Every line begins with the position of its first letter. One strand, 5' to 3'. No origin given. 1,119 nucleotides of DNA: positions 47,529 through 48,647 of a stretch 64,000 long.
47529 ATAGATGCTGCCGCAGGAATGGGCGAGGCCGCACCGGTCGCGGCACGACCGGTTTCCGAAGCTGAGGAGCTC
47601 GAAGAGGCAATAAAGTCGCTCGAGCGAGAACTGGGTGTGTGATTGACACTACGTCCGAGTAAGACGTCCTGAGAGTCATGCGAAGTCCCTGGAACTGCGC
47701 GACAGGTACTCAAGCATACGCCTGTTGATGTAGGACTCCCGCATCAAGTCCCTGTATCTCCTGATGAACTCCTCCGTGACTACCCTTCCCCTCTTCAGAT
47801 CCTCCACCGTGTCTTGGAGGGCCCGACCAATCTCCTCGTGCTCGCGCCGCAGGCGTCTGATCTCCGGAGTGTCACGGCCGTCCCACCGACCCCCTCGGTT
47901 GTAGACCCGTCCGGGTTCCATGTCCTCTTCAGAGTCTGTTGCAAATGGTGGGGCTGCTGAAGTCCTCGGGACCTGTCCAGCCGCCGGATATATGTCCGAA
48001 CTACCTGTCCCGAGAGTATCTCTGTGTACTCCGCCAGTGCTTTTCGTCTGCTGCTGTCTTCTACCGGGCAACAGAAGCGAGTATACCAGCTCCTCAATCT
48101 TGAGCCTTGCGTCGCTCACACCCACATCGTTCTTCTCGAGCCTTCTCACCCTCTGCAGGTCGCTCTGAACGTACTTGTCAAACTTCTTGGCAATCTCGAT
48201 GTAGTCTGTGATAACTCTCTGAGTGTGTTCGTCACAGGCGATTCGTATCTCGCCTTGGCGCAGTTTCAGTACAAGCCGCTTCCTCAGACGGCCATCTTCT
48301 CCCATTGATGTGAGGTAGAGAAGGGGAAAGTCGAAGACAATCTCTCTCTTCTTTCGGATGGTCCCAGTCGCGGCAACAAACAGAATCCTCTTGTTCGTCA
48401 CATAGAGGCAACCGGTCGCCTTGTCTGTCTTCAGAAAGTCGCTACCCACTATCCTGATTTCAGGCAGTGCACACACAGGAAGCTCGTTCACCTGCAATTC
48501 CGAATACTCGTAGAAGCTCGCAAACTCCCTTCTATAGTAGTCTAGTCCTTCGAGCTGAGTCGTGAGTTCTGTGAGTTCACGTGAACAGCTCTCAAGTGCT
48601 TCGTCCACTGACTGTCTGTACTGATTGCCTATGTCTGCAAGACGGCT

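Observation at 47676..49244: UEV-less Vps23 analogue? B-box-like zinc finger, zinc ribbon, coiled-coil stalk, GLUE-like PH/GRAM domain and steadiness-box-like C-terminus next to ESCRT-III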

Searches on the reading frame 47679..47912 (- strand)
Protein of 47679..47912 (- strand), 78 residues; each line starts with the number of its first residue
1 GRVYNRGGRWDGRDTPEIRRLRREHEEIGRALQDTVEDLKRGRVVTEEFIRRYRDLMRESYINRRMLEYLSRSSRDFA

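Call 17: search_solved_structures(query=A2, max_evalue=10, show_alignments=4)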
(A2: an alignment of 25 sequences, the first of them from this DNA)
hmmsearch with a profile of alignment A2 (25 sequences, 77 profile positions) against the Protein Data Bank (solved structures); distinct sequences matched with E-value up to 10: 12.
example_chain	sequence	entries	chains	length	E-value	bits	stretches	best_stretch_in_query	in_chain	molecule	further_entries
2p22_A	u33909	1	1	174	0.031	17.4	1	25-70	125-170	Suppressor protein STP22 of temperature-sensitive alpha-factor receptor and arginine perme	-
2f66_A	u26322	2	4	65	0.031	17.4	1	23-71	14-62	Suppressor protein STP22 of temperature-sensitive alpha-factor receptor and arginine perme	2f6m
2caz_A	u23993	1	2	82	0.085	16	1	24-71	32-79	SUPPRESSOR PROTEIN STP22 OF TEMPERATURE-SENSITIVE ALPHA-FACTOR RECEPTOR AND ARGININE PERME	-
3v2g_A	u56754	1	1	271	0.51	13.5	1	16-38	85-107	3-oxoacyl-[acyl-carrier-protein] reductase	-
3fx7_A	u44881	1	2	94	0.52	13.5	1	14-49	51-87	Putative uncharacterized protein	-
3las_A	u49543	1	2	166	0.66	13.1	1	25-49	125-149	Putative carbonic anhydrase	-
9k9w_M2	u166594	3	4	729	0.71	13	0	37-52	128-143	Glr2806 protein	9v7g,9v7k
2p6v_A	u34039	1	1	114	0.84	12.8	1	26-55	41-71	Transcription initiation factor TFIID subunit 4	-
6kfm_A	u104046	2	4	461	1.2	12.3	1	22-46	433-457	Mycosubtilin synthase subunit A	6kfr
6kfu_A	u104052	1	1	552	1.5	12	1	22-46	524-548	Mycosubtilin synthase subunit A,Mycosubtilin synthase subunit A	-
5j0i_A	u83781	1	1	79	1.6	11.9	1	18-40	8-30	Designed protein 2L6HC3_12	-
5cwp_A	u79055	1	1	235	2.3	11.4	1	9-40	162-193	Designed helical repeat protein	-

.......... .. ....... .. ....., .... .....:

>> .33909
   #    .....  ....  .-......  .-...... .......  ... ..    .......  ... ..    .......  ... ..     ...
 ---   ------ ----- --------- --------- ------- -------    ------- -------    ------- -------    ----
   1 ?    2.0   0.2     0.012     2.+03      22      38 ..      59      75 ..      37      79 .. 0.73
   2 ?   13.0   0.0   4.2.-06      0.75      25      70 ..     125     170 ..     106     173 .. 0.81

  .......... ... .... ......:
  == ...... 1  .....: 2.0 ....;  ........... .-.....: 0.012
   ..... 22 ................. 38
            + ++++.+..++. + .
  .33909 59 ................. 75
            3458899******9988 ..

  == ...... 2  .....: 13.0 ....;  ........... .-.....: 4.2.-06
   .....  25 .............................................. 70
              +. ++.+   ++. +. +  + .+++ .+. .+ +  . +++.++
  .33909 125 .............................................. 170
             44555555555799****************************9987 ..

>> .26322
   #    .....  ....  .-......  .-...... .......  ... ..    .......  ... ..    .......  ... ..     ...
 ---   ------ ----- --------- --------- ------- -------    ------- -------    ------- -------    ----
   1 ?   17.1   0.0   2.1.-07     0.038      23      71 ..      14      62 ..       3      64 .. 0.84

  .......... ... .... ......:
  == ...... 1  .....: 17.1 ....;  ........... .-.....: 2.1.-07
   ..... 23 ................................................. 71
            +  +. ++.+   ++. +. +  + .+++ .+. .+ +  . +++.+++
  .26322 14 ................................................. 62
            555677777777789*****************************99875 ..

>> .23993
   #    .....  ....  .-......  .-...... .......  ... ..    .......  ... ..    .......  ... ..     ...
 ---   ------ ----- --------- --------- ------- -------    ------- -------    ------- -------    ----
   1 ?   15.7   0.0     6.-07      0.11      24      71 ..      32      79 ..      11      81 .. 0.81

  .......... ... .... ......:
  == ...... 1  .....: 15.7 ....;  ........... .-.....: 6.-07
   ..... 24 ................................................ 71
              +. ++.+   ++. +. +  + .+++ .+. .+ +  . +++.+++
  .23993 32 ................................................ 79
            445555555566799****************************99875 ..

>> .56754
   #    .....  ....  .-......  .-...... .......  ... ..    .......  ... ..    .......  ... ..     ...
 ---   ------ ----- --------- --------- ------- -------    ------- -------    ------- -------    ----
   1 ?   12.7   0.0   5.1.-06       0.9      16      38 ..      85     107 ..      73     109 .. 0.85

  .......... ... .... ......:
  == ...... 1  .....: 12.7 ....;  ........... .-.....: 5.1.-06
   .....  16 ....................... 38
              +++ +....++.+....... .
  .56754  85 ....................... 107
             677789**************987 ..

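Call 36: search_solved_structures(query=A4, max_evalue=10, show_alignments=5)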
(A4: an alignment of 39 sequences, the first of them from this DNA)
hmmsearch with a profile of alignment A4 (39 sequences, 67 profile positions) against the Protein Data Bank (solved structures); distinct sequences matched with E-value up to 10: 71 (the best 60 are shown).
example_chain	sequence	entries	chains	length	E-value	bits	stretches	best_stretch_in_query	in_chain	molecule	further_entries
2f66_A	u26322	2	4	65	5.8e-07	32.1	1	4-60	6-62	Suppressor protein STP22 of temperature-sensitive alpha-factor receptor and arginine perme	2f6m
2p22_A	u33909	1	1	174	1.2e-06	31.1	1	4-60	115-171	Suppressor protein STP22 of temperature-sensitive alpha-factor receptor and arginine perme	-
2caz_A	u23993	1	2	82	6.2e-06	28.8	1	4-60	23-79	SUPPRESSOR PROTEIN STP22 OF TEMPERATURE-SENSITIVE ALPHA-FACTOR RECEPTOR AND ARGININE PERME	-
6vme_B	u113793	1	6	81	0.00021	23.9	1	3-59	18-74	Tumor susceptibility gene 101 protein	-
9tls_A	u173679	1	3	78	0.00042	22.9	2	5-27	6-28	Sc-apCC-2-KLHL20-3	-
8whn_A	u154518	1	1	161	0.00046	22.8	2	4-57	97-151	Ribophorin 1 superfamily protein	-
9tlt_A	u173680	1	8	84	0.00065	22.3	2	1-26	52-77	Sc-apCC-2-KLHL20-4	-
8imi_0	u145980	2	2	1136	0.0013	21.3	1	10-39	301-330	ApcE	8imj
9tln_A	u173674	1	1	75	0.002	20.7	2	5-26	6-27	Sc-apCC-2-BCL-xL-2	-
6vme_C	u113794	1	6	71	0.0054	19.4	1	8-61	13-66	Vacuolar protein sorting-associated protein 37B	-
7eyd_09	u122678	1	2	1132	0.01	18.5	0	22-41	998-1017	Phycobiliprotein ApcE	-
8wql_BB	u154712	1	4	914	0.013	18.1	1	18-40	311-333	LCM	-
7vea_aM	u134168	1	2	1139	0.026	17.2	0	20-40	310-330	Phycobiliprotein ApcE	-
9tlw_A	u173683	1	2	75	0.029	17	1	1-24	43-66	Sc-apCC-2-MCL-1-4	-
9wg7_N2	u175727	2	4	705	0.031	16.9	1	17-40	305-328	Phycobiliprotein ApcE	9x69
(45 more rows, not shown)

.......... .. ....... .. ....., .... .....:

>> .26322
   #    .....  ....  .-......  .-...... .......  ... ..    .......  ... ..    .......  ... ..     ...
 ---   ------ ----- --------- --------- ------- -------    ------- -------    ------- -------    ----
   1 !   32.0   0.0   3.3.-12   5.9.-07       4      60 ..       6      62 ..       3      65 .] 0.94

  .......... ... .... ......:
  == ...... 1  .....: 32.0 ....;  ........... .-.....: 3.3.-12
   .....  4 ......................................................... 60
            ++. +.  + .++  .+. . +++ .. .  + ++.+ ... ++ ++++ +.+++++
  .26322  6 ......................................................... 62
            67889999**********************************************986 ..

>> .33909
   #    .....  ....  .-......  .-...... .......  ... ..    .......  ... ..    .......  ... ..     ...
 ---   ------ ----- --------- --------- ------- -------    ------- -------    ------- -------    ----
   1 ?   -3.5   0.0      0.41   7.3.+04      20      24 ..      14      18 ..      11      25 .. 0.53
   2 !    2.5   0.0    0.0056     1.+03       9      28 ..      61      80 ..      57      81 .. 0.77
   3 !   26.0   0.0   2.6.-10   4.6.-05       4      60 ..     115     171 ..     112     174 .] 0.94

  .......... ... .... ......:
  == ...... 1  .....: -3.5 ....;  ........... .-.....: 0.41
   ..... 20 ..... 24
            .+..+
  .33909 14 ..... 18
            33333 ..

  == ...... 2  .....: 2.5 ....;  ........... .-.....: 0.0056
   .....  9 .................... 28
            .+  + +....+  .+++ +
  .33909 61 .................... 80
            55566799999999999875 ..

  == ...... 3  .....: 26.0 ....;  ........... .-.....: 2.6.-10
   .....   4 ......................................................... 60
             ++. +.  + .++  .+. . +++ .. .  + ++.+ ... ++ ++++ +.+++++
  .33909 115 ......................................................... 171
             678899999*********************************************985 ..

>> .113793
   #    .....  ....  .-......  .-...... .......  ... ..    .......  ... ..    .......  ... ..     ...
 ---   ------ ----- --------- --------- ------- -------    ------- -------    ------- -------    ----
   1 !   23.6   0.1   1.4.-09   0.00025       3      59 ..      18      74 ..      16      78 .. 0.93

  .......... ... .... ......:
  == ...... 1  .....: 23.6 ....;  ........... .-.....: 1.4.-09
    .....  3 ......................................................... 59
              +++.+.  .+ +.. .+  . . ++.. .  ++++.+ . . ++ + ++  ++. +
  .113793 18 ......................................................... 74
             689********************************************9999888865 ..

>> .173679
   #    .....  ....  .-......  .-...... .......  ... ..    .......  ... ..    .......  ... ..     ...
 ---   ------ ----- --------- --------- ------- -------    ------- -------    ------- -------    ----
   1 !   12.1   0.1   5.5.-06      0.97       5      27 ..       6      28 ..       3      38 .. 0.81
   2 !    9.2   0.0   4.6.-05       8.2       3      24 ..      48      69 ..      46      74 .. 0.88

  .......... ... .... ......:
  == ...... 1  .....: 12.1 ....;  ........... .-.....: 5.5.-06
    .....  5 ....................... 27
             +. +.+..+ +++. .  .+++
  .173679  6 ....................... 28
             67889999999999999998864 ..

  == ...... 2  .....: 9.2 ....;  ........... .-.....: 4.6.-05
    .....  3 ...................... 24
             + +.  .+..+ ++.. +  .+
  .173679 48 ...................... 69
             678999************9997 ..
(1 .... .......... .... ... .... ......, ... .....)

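Call 37: search_protein_families(library=pfam, alignment_id=A4, max_evalue=10)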
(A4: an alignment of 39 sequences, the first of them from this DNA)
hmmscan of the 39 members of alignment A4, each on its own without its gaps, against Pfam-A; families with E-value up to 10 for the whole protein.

A. member 1, seq(66 aa): 3 families
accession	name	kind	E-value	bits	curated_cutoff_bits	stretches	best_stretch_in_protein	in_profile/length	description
PF09454.15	Vps23_core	-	0.0073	16.7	26.8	1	19-55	26-62/64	Vps23 core domain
PF01814.28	Hemerythrin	-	0.04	14.8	25.3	1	3-45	68-112/127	Hemerythrin HHE cation binding domain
PF06785.16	UPF0242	-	0.068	13.7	33.5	1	5-47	112-154/194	Uncharacterised protein family (UPF0242) N-terminus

B. families by the number of members that match (of 39 scanned): 117 families (the first 25 are shown)
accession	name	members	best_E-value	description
PF09454.15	Vps23_core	27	3.8e-07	Vps23 core domain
PF17675.6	APG6_N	19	0.00015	Apg6 coiled-coil region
PF05120.17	GvpG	10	0.0044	Gas vesicle protein G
PF10241.14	KxDL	6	0.0013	Uncharacterized conserved protein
PF14712.11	Snapin_Pallidin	5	0.00012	Snapin/Pallidin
PF07989.16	Cnn_1N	4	0.0017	Centrosomin N-terminal motif 1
PF09304.16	Cortex-I_coil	4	0.0095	Cortexillin coiled-coil region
PF22709.1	Mu_Gam-Sipho_Gp157-TOTE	4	0.011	Mu Gam/Sipho_Gp157-like domain of the TOTE conflict systems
PF18822.6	CdvA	3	0.0003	CdvA-like coiled-coil domain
PF09371.15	Tex_N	3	0.0061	Tex-like protein N-terminal domain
PF07200.18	Mod_r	3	0.0072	Modifier of rudimentary (Mod(r)) protein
PF15188.11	CCDC-167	3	0.026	Coiled-coil domain-containing protein 167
PF25762.1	HAUS1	3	0.039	HAUS augmin-like complex subunit 1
PF05008.21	V-SNARE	3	0.06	Vesicle transport v-SNARE protein N-terminus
PF19964.5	EAD11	2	0.0017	Effector-associated domain 11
PF09851.14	SHOCT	2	0.0097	Short C-terminal domain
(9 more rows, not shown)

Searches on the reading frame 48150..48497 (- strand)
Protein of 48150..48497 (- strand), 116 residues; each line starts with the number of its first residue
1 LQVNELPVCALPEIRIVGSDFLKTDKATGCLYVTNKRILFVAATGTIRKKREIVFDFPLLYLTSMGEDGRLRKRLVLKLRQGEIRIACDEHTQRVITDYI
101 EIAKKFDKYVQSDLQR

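Call 18: search_solved_structures(query=A3, max_evalue=10, show_alignments=3)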
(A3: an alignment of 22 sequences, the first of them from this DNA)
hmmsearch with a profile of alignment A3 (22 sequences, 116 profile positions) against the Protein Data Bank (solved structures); distinct sequences matched with E-value up to 10: 4.
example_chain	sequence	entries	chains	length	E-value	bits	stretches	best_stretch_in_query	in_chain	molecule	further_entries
3t8r_A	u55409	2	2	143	0.19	15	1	55-110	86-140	Staphylococcus aureus CymR | Staphylococcus aureus CymR (oxidized form)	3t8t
2phz_A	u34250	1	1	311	1.2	12.5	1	38-87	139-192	Iron-uptake system-binding protein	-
8z1w_D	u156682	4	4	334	1.3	12.3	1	14-82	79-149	Dipeptide transport ATP-binding protein DppF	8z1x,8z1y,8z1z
8z1v_D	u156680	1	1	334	1.3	12.3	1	14-82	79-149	Dipeptide transport ATP-binding protein DppF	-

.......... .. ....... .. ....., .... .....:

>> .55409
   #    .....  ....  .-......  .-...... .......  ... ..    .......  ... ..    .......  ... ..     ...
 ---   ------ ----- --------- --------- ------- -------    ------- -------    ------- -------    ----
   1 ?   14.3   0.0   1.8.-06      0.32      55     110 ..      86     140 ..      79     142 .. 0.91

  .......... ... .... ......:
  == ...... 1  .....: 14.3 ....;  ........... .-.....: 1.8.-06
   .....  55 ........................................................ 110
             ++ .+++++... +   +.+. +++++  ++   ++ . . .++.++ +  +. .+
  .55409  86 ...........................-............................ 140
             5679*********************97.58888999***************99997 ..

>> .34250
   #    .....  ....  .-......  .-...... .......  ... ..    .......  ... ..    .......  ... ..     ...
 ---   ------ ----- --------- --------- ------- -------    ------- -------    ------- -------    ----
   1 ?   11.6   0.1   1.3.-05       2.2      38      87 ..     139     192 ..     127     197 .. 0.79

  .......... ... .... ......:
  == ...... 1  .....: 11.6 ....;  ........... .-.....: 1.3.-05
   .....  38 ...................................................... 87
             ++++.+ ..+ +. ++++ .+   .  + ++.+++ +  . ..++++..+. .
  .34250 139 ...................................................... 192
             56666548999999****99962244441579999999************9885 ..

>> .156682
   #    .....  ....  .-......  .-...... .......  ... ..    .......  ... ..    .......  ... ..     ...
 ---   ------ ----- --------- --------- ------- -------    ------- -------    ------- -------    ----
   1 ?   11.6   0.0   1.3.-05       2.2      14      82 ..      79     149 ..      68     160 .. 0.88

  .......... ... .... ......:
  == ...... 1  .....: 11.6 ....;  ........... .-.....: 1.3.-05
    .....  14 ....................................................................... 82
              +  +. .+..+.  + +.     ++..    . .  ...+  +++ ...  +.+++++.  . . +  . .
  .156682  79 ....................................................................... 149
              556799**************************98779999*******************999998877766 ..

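Call 68: search_solved_structures(query=A8, max_evalue=10, show_alignments=2)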
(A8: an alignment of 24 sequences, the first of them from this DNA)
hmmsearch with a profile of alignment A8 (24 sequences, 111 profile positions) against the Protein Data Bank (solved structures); distinct sequences matched with E-value up to 10: 5.
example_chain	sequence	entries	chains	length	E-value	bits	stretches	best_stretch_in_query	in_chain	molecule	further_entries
3dcx_A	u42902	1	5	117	0.075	16.2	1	28-66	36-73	Protein of Unknown Function (DUF1696) with Pleckstrin-homology Domains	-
2cay_A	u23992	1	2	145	0.18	15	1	3-65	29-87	VACUOLAR PROTEIN SORTING PROTEIN 36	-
3hsa_A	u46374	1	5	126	0.2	14.8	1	16-65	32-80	pleckstrin homology domain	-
1w7p_D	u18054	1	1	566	0.58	13.3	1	3-64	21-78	VPS36P, YLR417W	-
8ujw_A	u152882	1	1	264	0.61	13.2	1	11-41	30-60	GRAM domain-containing protein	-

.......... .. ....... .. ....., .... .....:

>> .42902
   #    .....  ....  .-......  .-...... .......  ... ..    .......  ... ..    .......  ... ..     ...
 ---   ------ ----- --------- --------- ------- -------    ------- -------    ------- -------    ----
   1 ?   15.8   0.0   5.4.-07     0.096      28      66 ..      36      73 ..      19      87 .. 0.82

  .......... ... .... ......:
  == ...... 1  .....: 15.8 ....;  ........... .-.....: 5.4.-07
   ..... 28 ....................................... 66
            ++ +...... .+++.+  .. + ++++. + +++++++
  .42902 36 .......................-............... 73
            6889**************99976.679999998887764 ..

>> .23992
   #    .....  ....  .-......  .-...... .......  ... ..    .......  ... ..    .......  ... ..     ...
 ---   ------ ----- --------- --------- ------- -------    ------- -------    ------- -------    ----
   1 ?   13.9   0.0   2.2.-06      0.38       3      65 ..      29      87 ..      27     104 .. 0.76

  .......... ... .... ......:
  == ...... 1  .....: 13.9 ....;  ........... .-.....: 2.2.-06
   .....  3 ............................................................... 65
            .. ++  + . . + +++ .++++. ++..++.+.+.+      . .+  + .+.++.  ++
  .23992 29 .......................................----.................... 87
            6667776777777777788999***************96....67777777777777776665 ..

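Call 69: search_protein_families(library=pfam, alignment_id=A8, max_evalue=1)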
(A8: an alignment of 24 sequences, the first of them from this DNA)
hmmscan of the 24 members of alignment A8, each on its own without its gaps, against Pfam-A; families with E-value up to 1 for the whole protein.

A. member 1, seq(111 aa): 3 families
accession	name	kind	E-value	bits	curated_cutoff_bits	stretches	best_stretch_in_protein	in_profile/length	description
PF14470.12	bPH_3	-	0.0017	19.2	23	1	23-98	19-93/95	Bacterial PH domain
PF11605.14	Vps36_ESCRT-II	-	0.17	12.5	24.1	1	21-46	31-57/92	Vacuolar protein sorting protein 36 Vps36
PF25343.1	PH_UBFD1_C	-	0.19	12.5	27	1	58-99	25-66/113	C-terminal PH-like domain in UBFD1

B. families by the number of members that match (of 24 scanned): 19 families
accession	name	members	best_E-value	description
PF14470.12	bPH_3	17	1.3e-06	Bacterial PH domain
PF11605.14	Vps36_ESCRT-II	9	2.7e-05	Vacuolar protein sorting protein 36 Vps36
PF02893.26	GRAM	6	0.003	GRAM domain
PF08000.17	bPH_1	3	0.026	Bacterial PH domain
PF25037.1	VPS13_C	2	0.0029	Intermembrane lipid transfer protein VPS13, C-terminal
PF03703.20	bPH_2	2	0.0031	Bacterial PH domain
PF23142.2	PH_PLEKHM2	2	0.0087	PLEKHM2 PH domain-like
PF08637.16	NCA2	1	0.017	ATP synthase regulation protein NCA2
PF25244.1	PML_C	1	0.019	PML, C-terminal domain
PF17353.8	DUF5381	1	0.033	Family of unknown function (DUF5381)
PF03517.19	Voldacs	1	0.035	Regulator of volume decrease after cellular swelling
PF08567.17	PH_TFIIH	1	0.035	TFIIH p62 subunit, N-terminal domain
PF19050.5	PhoD_2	1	0.04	PhoD related phosphatase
PF03325.18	Herpes_PAP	1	0.051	Herpesvirus polymerase accessory protein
PF23383.1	Beta-prop_IFT140_1st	1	0.06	IFT140 first beta-propeller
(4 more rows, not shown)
